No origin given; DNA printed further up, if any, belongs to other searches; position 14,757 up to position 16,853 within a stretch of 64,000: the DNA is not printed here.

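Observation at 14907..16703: B12-type radical SAM enzyme next to fabF carrying a C-terminal array of four 26-30 aa amphipathic repeats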

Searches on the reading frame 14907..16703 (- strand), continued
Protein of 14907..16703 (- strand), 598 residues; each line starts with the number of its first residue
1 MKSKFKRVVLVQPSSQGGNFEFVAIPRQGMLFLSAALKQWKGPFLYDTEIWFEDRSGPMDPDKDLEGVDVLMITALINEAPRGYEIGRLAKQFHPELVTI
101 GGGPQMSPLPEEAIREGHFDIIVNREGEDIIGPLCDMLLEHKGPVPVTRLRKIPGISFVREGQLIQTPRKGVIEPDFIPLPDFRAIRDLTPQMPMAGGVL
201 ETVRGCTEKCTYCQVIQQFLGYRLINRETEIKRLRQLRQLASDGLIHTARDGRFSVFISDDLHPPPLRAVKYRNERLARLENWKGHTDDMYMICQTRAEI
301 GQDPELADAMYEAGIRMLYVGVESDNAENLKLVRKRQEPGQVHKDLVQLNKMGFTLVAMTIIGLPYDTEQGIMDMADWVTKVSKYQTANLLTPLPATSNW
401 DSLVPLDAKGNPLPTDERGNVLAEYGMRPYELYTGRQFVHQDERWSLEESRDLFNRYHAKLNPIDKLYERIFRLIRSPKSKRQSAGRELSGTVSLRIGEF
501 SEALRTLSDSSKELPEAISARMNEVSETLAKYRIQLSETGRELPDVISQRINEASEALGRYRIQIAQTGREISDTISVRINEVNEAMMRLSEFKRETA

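Call 36: find_homologous_proteins(query=P0136, max_evalue=1e-30)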
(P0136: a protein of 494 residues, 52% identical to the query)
Query P0136 (494 aa): 1271 proteins with E <= 1e-30 among 8000 candidates; the best 120 are listed.
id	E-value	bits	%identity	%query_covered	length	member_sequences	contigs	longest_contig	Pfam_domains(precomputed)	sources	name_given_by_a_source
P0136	0.0e+0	1125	100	100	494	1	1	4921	PF04055.28,PF02310.25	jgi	-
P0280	4.3e-159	549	55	96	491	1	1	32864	PF04055.28,PF02310.25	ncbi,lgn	-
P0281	5.4e-154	532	55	96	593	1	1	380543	PF04055.28,PF01442.24,PF02310.25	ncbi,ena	-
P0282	2.5e-149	516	53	98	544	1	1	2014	PF04055.28,PF02310.25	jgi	-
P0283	8.3e-149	515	54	96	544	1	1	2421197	PF04055.28,PF02310.25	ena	-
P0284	9.0e-149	515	52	98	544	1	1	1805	PF04055.28,PF02310.25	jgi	jgi:radical SAM superfamily enzyme YgiQ (UPF0313 family)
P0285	1.9e-148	513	52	97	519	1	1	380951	PF04055.28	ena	-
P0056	1.9e-148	513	54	95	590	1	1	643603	PF04055.28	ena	-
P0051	1.4e-147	511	54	97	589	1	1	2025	PF04055.28,PF02310.25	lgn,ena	-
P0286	1.7e-147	510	53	96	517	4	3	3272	PF04055.28,PF02310.25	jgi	-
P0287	1.8e-147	510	52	96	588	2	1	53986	PF04055.28,PF02310.25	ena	-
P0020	1.3e-146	507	54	96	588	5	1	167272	PF04055.28,PF02310.25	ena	-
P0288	2.2e-146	507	53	97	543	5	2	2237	PF04055.28,PF02310.25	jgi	jgi:radical SAM superfamily enzyme YgiQ (UPF0313 family)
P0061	3.5e-146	506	54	97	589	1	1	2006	PF04055.28,PF02310.25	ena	-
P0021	1.0e-145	505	53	96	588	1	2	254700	PF04055.28,PF02310.25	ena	-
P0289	1.0e-145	504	54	96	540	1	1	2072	PF04055.28,PF02310.25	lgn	-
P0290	1.0e-145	504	53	96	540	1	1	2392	PF04055.28,PF02310.25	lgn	-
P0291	1.3e-145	504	53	96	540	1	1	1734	PF04055.28,PF02310.25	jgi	-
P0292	1.4e-145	504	53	96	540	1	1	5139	PF04055.28,PF02310.25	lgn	-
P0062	1.5e-145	504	54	96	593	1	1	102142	PF04055.28,PF02310.25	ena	-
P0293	2.2e-145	503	51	97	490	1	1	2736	PF04055.28,PF02310.25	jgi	jgi:radical SAM superfamily enzyme YgiQ (UPF0313 family)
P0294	4.9e-145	502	53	96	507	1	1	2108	PF04055.28,PF02310.25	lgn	-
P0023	5.2e-145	502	53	96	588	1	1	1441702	PF04055.28,PF02310.25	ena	-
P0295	6.7e-145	502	52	97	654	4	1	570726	PF04055.28,PF01442.24,PF02310.25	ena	-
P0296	7.4e-145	502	53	96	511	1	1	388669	PF04055.28,PF02310.25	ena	-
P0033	8.2e-145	502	54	96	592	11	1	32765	PF04055.28,PF02310.25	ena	-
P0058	1.1e-144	501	53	97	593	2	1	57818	PF04055.28,PF02310.25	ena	-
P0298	1.2e-144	501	52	96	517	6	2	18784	PF04055.28,PF02310.25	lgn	-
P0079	2.3e-144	500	54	96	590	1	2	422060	PF04055.28,PF02310.25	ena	-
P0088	2.7e-144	500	55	94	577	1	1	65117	PF04055.28,PF02310.25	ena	-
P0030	3.1e-144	500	52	96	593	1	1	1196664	PF04055.28,PF02310.25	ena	-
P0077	3.2e-144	500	54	96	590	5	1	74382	PF04055.28,PF02310.25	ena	-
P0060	3.2e-144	500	53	97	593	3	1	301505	PF04055.28,PF02310.25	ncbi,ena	-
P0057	4.8e-144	499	53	95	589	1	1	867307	PF04055.28,PF02310.25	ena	-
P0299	5.1e-144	499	51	98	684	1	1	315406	PF04055.28,PF01442.24,PF02310.25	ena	-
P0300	6.2e-144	499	53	96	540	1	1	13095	PF04055.28,PF02310.25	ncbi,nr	ncbi:MAG: radical SAM protein [Chloroflexi bacterium]|nr:radical SAM protein [Chloroflexota bacteriu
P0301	8.0e-144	498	53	96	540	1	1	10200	PF04055.28,PF02310.25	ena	-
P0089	9.8e-144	498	54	94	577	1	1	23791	PF04055.28,PF02310.25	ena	-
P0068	1.7e-143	497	53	96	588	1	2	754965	PF04055.28,PF02310.25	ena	-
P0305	1.8e-143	497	53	96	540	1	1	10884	PF04055.28,PF02310.25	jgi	-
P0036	2.0e-143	497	53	96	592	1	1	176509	PF04055.28,PF02310.25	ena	-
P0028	2.0e-143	497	53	96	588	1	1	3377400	PF04055.28,PF02310.25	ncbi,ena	-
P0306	2.0e-143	497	53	96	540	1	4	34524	PF04055.28,PF02310.25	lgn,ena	-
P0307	2.3e-143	497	51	96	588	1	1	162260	PF04055.28,PF02310.25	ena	-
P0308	2.5e-143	497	52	98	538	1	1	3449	PF04055.28,PF02310.25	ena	-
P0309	2.5e-143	497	52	98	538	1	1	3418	PF04055.28,PF02310.25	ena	-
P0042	2.6e-143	497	53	95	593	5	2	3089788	PF04055.28,PF02310.25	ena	-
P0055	2.7e-143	497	54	96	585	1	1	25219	PF04055.28,PF02310.25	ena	-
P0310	2.8e-143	496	53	96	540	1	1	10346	PF04055.28,PF02310.25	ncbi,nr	ncbi:MAG: radical SAM protein [Chloroflexi bacterium]|nr:radical SAM protein [Chloroflexota bacteriu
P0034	3.1e-143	496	53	96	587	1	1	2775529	PF04055.28,PF02310.25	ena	-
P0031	3.1e-143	496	53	96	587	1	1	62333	PF04055.28,PF02310.25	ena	-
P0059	3.8e-143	496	54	96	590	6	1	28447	PF04055.28,PF02310.25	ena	-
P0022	3.8e-143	496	53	96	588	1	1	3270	PF04055.28,PF02310.25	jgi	jgi:radical SAM superfamily enzyme YgiQ (UPF0313 family)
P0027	3.8e-143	496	53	96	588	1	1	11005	PF04055.28,PF02310.25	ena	-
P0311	3.9e-143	496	51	97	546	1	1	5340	PF04055.28,PF02310.25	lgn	-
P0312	4.1e-143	496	50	97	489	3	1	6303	PF04055.28,PF02310.25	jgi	jgi:anaerobic magnesium-protoporphyrin IX monomethyl ester cyclase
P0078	4.3e-143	496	53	96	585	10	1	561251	PF04055.28,PF02310.25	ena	-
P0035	4.3e-143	496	53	96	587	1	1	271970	PF04055.28,PF02310.25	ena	-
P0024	4.5e-143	496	52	98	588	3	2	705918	PF04055.28,PF02310.25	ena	-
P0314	4.6e-143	496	52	96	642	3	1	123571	PF04055.28,PF01442.24,PF02310.25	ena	-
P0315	4.8e-143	496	51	98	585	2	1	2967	PF04055.28,PF02310.25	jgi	-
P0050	4.8e-143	496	53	96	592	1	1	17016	PF04055.28,PF02310.25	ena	-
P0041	4.8e-143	496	53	96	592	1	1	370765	PF04055.28,PF02310.25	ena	-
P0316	4.8e-143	496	51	96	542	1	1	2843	PF04055.28,PF02310.25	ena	-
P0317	5.2e-143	496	53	95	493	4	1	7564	PF04055.28,PF02310.25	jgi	-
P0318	5.4e-143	496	53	96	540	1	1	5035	PF04055.28,PF02310.25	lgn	-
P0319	5.8e-143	495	50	99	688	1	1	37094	PF04055.28,PF01442.24,PF02310.25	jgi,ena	-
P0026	6.0e-143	495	53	98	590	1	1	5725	PF04055.28,PF02310.25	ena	-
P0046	6.3e-143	495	53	96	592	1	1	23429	PF04055.28,PF02310.25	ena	-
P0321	6.8e-143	495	51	98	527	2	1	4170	PF04055.28,PF02310.25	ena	-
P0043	7.6e-143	495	53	96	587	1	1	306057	PF04055.28,PF02310.25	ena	-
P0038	7.8e-143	495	52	96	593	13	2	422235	PF04055.28,PF02310.25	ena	-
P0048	7.8e-143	495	53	96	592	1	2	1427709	PF04055.28,PF02310.25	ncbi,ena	-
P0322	9.5e-143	495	52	96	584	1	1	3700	PF04055.28,PF02310.25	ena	-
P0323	9.7e-143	495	52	98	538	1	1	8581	PF04055.28,PF02310.25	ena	-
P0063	1.3e-142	494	54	96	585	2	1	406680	PF04055.28,PF02310.25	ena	-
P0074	1.4e-142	494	53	96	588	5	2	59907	PF04055.28,PF02310.25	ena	-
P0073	1.4e-142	494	53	96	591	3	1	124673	PF04055.28,PF02310.25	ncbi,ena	-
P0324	1.5e-142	494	52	96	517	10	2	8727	PF04055.28,PF02310.25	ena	-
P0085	1.7e-142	494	52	96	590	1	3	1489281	PF04055.28,PF02310.25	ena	-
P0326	2.0e-142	494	52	97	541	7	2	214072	PF04055.28,PF02310.25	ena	-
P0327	2.2e-142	494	53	95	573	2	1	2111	PF04055.28,PF02310.25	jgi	-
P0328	2.5e-142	493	52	96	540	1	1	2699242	PF04055.28,PF02310.25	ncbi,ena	-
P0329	2.5e-142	493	51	97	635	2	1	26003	PF04055.28,PF01442.24,PF02310.25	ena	-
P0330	2.8e-142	493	52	96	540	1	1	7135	PF04055.28,PF02310.25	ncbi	-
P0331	2.9e-142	493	51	97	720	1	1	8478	PF04055.28,PF01442.24,PF02310.25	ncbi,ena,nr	ncbi:MAG: radical SAM protein [Dehalococcoidia bacterium]|nr:radical SAM protein [Dehalococcoidia ba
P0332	3.5e-142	493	52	96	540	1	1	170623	PF04055.28,PF02310.25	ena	-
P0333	4.1e-142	493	52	96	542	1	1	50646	PF04055.28,PF02310.25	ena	-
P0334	4.1e-142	493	52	96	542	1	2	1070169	PF04055.28,PF02310.25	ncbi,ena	-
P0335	4.2e-142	493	52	98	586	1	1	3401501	PF04055.28,PF02310.25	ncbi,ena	-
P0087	4.2e-142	493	52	96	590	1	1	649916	PF04055.28,PF02310.25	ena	-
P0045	4.3e-142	493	53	96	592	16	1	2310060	PF04055.28,PF02310.25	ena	-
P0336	4.4e-142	493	52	98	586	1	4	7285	PF04055.28,PF02310.25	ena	-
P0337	4.5e-142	492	51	95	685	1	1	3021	PF04055.28,PF01442.24,PF02310.25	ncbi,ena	-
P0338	4.5e-142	492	52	96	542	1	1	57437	PF04055.28,PF02310.25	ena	-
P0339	6.4e-142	492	53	95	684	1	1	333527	PF04055.28,PF01442.24,PF02310.25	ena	-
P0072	6.5e-142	492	52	95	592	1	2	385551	PF04055.28,PF02310.25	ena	-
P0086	6.5e-142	492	52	96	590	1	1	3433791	PF04055.28,PF02310.25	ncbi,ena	-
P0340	6.6e-142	492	51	99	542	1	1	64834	PF04055.28,PF02310.25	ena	-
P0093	9.1e-142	491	52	97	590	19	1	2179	PF04055.28,PF02310.25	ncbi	-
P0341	1.1e-141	491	52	95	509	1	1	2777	PF04055.28,PF02310.25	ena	-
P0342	1.6e-141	491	49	98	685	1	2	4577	PF04055.28,PF01442.24,PF02310.25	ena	-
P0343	2.0e-141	490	50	97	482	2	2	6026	PF04055.28,PF02310.25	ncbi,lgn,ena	-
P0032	2.0e-141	490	53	96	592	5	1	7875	PF04055.28,PF02310.25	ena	-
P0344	2.2e-141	490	53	96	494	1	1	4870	PF04055.28,PF02310.25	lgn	-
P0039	2.2e-141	490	52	96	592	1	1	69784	PF04055.28,PF02310.25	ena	-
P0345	2.4e-141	490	53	96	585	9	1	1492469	PF04055.28,PF02310.25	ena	-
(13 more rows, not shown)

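Call 37: list_cluster_members(proteins=[P0280, P0343, P0281, P0328, P0334, P0335, P0330, P0337, P0312, P0285])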
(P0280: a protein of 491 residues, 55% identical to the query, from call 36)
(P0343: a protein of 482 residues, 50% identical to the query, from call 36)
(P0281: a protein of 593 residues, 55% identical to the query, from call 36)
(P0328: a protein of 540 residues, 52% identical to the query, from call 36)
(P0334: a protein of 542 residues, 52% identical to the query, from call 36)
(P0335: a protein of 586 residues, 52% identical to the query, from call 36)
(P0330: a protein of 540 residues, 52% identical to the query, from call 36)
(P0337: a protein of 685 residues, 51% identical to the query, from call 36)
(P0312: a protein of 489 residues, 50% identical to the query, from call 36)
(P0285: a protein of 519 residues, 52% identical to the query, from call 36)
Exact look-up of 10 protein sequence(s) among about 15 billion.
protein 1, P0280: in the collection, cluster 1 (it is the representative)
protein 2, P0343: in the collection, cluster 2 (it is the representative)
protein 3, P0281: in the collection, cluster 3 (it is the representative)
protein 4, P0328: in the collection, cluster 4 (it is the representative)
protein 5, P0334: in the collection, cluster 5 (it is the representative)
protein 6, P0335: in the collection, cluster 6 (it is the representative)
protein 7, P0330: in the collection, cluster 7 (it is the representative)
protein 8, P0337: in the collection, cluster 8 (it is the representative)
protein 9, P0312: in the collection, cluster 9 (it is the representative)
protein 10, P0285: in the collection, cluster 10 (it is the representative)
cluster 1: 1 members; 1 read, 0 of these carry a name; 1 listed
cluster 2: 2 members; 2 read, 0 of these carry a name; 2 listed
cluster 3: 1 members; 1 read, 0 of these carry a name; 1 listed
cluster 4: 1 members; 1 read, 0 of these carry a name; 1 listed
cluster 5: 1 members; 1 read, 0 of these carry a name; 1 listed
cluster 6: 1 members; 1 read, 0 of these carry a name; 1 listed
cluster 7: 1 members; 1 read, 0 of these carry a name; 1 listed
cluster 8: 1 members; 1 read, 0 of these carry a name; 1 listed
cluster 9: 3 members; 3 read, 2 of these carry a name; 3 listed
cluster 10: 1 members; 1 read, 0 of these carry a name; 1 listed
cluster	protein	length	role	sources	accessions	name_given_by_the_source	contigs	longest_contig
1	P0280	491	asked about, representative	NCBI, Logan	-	-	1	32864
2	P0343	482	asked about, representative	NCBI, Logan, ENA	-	-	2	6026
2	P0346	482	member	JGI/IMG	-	-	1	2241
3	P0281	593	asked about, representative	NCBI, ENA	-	-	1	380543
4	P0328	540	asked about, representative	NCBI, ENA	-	-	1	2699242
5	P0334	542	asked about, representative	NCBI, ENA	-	-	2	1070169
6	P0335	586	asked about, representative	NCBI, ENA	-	-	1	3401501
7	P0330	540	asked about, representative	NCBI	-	-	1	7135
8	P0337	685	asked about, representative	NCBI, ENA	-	-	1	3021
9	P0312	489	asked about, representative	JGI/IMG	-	anaerobic magnesium-protoporphyrin IX monomethyl ester cyclase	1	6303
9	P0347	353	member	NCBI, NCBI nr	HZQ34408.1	MAG TPA: radical SAM protein, partial [Dehalococcoidia bacterium] | radical SAM protein [Dehalococcoidia bacterium]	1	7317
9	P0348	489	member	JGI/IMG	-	-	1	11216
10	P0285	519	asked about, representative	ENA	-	-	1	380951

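Call 38: find_encoding_contigs(protein=P0280, flank=10000, max_places=2)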
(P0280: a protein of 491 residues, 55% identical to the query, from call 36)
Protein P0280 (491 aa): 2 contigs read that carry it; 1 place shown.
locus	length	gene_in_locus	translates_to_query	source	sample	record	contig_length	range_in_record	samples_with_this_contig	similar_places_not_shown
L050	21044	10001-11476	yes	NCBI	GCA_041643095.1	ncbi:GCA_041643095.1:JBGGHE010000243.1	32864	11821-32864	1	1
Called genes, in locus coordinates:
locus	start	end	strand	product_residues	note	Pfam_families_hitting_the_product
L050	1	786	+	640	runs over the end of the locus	PF00324:AA_permease, PF13520:AA_permease_2, PF01209:Ubie_methyltran, PF13489:Methyltransf_23, PF08241:Methyltransf_11, PF08242:Methyltransf_12, PF13649:Methyltransf_25, PF13847:Methyltransf_31 (faint)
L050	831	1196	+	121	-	-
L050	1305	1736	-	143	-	PF01850:PIN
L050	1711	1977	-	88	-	PF04014:MazE_antitoxin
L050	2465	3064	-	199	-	PF00177:Ribosomal_S7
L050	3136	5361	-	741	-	PF00009:GTP_EFTU, PF22042:EF-G_D2, PF03144:GTP_EFTU_D2, PF14492:EFG_III, PF03764:EFG_IV, PF00679:EFG_C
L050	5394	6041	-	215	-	PF00406:ADK, PF13207:AAA_17, PF13238:AAA_18 (faint), PF05191:ADK_lid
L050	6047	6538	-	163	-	PF00334:NDK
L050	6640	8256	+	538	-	PF09925:DUF2157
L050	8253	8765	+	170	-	PF14345:GDYXXLXY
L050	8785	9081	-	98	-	PF01246:Ribosomal_L24e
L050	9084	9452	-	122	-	PF01200:Ribosomal_S28e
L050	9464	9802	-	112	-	PF01248:Ribosomal_L7Ae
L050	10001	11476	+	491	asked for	PF02310:B12-binding (weak), PF04055:Radical_SAM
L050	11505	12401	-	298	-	PF23435:DUF7121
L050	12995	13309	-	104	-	PF00428:Ribosomal_60s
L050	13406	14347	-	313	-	PF00466:Ribosomal_L10, PF17777:RL10P_insert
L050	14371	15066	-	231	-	PF00687:Ribosomal_L1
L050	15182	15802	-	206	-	PF01202:SKI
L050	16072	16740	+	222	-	PF07719:TPR_2 (faint)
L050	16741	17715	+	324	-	-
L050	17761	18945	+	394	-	PF05175:MTS, PF12847:Methyltransf_18 (weak), PF01170:UPF0020 (weak), PF06325:PrmA, PF07669:Eco57I (weak), PF13847:Methyltransf_31, PF13649:Methyltransf_25 (weak)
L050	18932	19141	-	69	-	-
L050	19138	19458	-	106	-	-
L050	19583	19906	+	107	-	PF01035:DNA_binding_1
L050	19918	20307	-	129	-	-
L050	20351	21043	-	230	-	?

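Call 39: find_encoding_contigs(protein=P0328, flank=10000, max_places=1)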
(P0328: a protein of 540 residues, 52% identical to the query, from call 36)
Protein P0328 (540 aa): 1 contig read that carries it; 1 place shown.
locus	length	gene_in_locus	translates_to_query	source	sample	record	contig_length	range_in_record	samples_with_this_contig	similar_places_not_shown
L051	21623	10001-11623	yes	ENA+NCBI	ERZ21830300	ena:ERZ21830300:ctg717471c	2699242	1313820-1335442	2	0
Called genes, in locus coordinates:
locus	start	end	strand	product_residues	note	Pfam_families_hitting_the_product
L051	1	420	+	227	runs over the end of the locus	-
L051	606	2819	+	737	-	PF00916:Sulfate_transp, PF01740:STAS (weak), PF00027:cNMP_binding (faint)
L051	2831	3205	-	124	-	PF05942:PaREP1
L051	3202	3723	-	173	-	-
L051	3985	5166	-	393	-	PF02771:Acyl-CoA_dh_N, PF02770:Acyl-CoA_dh_M, PF00441:Acyl-CoA_dh_1, PF08028:Acyl-CoA_dh_2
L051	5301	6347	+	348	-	PF00296:Bac_luciferase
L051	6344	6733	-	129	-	PF00903:Glyoxalase, PF13468:Glyoxalase_3 (faint), PF13669:Glyoxalase_4 (weak), PF18029:Glyoxalase_6 (weak)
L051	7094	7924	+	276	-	PF00753:Lactamase_B, PF12706:Lactamase_B_2 (weak)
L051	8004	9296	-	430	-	PF00919:UPF0004, PF04055:Radical_SAM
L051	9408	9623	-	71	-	-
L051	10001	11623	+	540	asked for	PF02310:B12-binding, PF04055:Radical_SAM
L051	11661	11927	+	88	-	-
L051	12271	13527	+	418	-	PF00109:ketoacyl-synt, PF00108:Thiolase_N (faint), PF02801:Ketoacyl-synt_C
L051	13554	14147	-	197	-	PF02661:Fic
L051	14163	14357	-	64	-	-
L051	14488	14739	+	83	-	-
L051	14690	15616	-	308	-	PF01790:LGT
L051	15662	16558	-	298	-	PF00288:GHMP_kinases_N, PF08544:GHMP_kinases_C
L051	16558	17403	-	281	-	PF00398:RrnaAD, PF13649:Methyltransf_25 (faint)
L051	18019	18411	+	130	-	-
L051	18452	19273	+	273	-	PF00483:NTP_transferase, PF12804:NTP_transf_3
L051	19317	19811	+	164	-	PF12867:DinB_2 (weak)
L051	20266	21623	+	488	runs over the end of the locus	-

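Call 47: find_encoding_contigs(protein=P0317, flank=8000, max_places=2)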
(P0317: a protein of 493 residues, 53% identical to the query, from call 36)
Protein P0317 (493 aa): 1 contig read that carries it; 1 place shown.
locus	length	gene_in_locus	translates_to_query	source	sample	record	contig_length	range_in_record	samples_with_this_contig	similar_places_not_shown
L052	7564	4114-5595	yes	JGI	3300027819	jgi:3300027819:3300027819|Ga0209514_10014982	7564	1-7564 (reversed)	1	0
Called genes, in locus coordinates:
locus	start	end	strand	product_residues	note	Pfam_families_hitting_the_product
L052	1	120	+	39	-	?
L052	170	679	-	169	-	PF25919:BSH_CusB (weak), PF00364:Biotin_lipoyl, PF25917:BSH_RND, PF25973:BSH_CzcB (faint)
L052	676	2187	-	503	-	PF00682:HMGL-like, PF02436:PYC_OADA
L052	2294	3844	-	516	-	PF01039:Carboxyl_trans, PF03255:ACCA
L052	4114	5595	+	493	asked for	PF02310:B12-binding (weak), PF04055:Radical_SAM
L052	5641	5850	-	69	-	PF02416:TatA_B_E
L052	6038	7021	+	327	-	PF06071:YchF-GTPase_C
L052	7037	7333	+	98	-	-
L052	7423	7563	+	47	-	?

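Call 48: find_encoding_contigs(protein=P0312, flank=8000, max_places=2)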
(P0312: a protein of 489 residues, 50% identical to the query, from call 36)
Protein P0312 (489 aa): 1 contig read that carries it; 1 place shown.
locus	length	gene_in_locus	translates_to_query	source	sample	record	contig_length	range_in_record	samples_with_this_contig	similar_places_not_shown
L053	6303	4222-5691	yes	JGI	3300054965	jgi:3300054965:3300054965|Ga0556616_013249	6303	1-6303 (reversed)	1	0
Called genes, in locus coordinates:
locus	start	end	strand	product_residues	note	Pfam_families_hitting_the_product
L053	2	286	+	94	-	?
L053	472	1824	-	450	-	PF03447:NAD_binding_3 (faint), PF21135:DRL_cat, PF08666:SAF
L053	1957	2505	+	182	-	PF06146:PsiE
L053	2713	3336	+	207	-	PF04542:Sigma70_r2, PF07638:Sigma70_ECF, PF08281:Sigma70_r4_2, PF04545:Sigma70_r4, PF13556:HTH_30 (weak)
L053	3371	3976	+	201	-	PF13671:AAA_33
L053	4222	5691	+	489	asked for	PF02310:B12-binding, PF04055:Radical_SAM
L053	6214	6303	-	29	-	?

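Call 50: find_related_loci(query=A2, collection=metagenome_contigs, flank=6000)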
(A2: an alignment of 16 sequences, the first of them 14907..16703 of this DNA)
Query A2 (598 aa) in metagenome_contigs; peptide patterns used: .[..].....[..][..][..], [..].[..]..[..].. (x = any residue, [..] = any of these).
310 stretches matched a pattern; 167 encode a relative of the query (tblastn E <= 1e-3); the best 80 are kept; 80 distinct loci.
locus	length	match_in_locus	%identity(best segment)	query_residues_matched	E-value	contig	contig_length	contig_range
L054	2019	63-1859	79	3-596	0e+0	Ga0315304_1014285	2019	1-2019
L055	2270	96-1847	73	4-596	0e+0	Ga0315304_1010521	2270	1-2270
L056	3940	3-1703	76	19-593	0e+0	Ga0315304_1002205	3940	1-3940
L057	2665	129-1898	73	3-598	0e+0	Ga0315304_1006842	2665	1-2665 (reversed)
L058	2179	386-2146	72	3-598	0e+0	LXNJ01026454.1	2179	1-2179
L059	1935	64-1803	70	6-593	0e+0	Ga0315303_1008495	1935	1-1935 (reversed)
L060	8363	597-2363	64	4-597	0e+0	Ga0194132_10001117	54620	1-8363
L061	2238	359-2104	66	1-592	0e+0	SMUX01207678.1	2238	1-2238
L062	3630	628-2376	64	3-590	0e+0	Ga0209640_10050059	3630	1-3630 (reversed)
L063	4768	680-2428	65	1-587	0e+0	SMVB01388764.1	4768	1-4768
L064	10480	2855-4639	63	1-598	0e+0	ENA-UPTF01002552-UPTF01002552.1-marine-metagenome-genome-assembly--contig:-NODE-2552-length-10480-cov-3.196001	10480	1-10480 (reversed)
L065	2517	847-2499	67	3-592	0e+0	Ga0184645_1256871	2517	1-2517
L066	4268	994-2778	63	1-598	0e+0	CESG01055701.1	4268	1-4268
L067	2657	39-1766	64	3-592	0e+0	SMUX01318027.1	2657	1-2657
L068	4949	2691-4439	62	3-590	0e+0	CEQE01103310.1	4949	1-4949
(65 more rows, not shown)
